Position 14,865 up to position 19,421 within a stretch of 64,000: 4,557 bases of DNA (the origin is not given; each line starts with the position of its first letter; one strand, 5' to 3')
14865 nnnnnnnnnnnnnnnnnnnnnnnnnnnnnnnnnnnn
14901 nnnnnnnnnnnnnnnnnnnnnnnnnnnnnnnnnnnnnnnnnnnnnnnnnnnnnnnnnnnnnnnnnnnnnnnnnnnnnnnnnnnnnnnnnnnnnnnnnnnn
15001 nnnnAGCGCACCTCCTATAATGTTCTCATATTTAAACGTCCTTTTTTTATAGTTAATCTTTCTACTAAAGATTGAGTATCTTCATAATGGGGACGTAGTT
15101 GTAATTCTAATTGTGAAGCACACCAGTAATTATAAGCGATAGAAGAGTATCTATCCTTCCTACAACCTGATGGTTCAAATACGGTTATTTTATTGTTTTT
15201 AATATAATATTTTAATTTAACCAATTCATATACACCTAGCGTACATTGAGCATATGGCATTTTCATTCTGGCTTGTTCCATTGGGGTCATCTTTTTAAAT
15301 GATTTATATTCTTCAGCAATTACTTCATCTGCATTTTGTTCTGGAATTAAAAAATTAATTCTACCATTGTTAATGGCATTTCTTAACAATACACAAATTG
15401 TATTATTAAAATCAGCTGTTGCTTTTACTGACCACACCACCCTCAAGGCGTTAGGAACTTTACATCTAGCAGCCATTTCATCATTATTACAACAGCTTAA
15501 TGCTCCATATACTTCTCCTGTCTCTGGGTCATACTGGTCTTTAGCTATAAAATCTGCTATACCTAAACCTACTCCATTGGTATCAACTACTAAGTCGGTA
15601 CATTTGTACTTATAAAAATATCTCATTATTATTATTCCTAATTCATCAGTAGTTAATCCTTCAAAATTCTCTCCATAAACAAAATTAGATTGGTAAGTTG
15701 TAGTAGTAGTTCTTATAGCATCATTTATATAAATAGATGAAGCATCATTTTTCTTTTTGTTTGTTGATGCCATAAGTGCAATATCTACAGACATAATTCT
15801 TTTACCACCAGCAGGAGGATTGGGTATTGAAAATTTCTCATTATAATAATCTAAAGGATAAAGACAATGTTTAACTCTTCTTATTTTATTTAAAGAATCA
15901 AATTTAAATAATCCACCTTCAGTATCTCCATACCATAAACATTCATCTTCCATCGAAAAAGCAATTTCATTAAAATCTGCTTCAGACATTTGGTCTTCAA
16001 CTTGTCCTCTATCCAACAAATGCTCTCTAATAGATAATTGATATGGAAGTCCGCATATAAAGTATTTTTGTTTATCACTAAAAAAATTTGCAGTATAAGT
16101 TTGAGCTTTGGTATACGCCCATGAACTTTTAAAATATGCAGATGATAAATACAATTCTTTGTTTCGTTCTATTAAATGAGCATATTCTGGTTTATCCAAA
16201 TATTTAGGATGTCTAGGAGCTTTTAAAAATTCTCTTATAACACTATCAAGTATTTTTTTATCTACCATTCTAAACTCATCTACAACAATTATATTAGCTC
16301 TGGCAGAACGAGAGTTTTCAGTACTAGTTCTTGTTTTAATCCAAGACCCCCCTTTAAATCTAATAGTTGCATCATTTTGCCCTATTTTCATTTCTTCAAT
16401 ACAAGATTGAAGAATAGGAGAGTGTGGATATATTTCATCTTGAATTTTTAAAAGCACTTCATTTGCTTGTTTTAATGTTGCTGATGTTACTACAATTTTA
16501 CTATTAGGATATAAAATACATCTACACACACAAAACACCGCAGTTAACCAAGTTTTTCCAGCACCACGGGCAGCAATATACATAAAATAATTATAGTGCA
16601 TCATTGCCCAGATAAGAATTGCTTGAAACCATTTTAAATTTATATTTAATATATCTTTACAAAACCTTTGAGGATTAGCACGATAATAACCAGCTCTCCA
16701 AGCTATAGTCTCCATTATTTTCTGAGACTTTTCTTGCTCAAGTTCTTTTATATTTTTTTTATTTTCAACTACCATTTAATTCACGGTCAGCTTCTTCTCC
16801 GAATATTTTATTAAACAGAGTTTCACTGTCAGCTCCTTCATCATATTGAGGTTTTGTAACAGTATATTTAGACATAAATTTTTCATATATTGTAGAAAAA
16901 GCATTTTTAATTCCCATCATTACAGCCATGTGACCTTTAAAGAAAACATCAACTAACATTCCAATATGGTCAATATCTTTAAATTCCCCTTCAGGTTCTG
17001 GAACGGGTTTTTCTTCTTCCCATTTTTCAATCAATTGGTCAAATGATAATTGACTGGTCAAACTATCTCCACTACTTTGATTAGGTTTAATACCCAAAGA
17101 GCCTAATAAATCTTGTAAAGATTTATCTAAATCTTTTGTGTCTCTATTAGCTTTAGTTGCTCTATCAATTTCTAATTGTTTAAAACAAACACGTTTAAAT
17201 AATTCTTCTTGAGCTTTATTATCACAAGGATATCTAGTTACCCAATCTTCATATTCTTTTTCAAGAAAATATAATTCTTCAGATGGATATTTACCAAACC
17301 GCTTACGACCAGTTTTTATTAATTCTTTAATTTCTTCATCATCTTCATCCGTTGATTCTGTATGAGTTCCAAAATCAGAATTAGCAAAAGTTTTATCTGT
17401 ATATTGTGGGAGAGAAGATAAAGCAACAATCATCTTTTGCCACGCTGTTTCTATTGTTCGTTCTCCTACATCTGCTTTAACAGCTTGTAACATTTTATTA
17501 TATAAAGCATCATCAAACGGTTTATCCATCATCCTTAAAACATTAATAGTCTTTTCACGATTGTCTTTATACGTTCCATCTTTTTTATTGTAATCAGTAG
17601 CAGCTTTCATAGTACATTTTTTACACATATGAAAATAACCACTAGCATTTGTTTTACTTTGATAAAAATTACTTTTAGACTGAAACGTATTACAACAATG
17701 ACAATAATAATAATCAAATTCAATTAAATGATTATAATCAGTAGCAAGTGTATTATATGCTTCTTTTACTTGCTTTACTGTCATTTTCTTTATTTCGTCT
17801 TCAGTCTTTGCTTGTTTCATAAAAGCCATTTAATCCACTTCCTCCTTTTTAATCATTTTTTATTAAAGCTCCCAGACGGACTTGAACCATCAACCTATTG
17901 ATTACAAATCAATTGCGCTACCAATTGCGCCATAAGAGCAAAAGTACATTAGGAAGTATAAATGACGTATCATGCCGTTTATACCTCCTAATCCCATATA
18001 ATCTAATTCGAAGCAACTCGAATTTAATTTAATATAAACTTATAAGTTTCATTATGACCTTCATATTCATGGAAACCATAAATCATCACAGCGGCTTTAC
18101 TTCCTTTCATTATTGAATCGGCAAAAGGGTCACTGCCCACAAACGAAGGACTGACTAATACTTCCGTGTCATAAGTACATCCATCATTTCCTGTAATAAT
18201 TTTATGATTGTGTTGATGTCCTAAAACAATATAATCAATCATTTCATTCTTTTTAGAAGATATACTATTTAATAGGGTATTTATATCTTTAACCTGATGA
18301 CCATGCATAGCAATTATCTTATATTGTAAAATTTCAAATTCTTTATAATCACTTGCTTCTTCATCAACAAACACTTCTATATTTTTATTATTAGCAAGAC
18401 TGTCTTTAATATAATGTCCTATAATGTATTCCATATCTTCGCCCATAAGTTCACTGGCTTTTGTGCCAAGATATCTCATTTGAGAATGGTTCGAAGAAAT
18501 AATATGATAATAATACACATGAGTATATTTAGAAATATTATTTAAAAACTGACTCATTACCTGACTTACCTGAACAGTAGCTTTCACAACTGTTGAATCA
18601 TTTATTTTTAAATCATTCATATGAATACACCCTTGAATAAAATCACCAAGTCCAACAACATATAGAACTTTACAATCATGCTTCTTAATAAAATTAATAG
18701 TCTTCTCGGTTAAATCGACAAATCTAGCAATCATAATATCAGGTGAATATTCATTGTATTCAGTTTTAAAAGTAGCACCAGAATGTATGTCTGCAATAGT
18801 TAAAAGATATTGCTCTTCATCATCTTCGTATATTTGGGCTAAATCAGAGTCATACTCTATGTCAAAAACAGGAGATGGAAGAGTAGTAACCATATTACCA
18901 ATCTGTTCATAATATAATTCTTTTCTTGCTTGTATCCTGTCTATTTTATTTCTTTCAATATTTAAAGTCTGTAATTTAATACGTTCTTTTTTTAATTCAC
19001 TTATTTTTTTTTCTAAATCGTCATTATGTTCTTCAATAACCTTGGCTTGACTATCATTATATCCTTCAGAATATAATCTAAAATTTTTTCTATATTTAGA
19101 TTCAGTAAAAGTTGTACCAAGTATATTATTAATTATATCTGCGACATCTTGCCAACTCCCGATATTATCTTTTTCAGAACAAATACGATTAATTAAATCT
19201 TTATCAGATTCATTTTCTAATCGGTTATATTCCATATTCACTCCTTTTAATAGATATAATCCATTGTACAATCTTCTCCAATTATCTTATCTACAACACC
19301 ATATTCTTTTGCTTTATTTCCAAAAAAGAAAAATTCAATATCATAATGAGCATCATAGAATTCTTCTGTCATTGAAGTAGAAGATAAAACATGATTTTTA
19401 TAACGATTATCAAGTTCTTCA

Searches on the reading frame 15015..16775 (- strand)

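Call 8: search_protein_families(library=phrogs, proteins=[window:15015-16775:-], max_evalue=0.001)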
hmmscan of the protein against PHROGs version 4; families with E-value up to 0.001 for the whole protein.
window:15015-16775:- (586 aa): 10 families
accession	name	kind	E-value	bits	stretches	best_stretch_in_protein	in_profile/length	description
phrog_15503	-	unknown function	3.3e-52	178.3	1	6-218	26-243/245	-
phrog_26582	-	unknown function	1e-44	154.3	1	233-564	14-345/363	-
phrog_24618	-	unknown function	3.2e-30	106.5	1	360-553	11-208/230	-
phrog_2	-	head and packaging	5e-21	76.1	1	23-551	250-590/807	terminase large subunit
phrog_38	-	head and packaging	2.1e-14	54.1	1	14-166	255-409/760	terminase large subunit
phrog_5902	-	unknown function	9e-09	36.1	1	19-109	4-97/359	-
phrog_9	-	head and packaging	2.7e-07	30.8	1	48-174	215-335/812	terminase large subunit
phrog_5989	-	head and packaging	6.9e-07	29.7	1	50-175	145-267/347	terminase large subunit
phrog_17672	-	head and packaging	1.1e-06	28.8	1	43-111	46-115/395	terminase large subunit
phrog_4914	-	head and packaging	0.0003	21.5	1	69-162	113-210/213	terminase large subunit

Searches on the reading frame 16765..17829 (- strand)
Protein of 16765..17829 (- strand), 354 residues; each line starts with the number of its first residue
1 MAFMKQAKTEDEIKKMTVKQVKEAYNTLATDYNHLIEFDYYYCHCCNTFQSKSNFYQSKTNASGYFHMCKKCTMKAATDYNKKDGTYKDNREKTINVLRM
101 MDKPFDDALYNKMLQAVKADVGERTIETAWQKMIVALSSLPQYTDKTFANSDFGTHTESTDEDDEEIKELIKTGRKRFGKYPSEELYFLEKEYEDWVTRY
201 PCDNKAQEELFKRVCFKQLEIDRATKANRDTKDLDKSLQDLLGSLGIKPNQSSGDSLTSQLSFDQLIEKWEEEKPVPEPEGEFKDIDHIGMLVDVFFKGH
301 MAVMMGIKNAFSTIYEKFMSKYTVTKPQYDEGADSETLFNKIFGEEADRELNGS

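Call 8: search_protein_families(library=phrogs, proteins=[window:16765-17829:-], max_evalue=0.001)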
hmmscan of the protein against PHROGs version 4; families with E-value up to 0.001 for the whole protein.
window:16765-17829:- (354 aa): 3 families
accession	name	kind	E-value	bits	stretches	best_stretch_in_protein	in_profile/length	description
phrog_3314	-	unknown function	9.4e-51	174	1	42-322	8-281/286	-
phrog_1035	-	DNA, RNA and nucleotide metabolism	9.8e-05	23.3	1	37-223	59-184/271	endonuclease VII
phrog_2633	-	DNA, RNA and nucleotide metabolism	0.00036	21.7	1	38-91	11-60/142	endonuclease VII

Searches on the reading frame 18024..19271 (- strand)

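Call 8: search_protein_families(library=phrogs, proteins=[window:18024-19271:-], max_evalue=0.001)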
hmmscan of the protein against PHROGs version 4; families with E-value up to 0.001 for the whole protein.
window:18024-19271:- (415 aa): 1 family
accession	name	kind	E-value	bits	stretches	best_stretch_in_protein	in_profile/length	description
phrog_284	-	DNA, RNA and nucleotide metabolism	4.4e-48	165.1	1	38-414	20-394/398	exonuclease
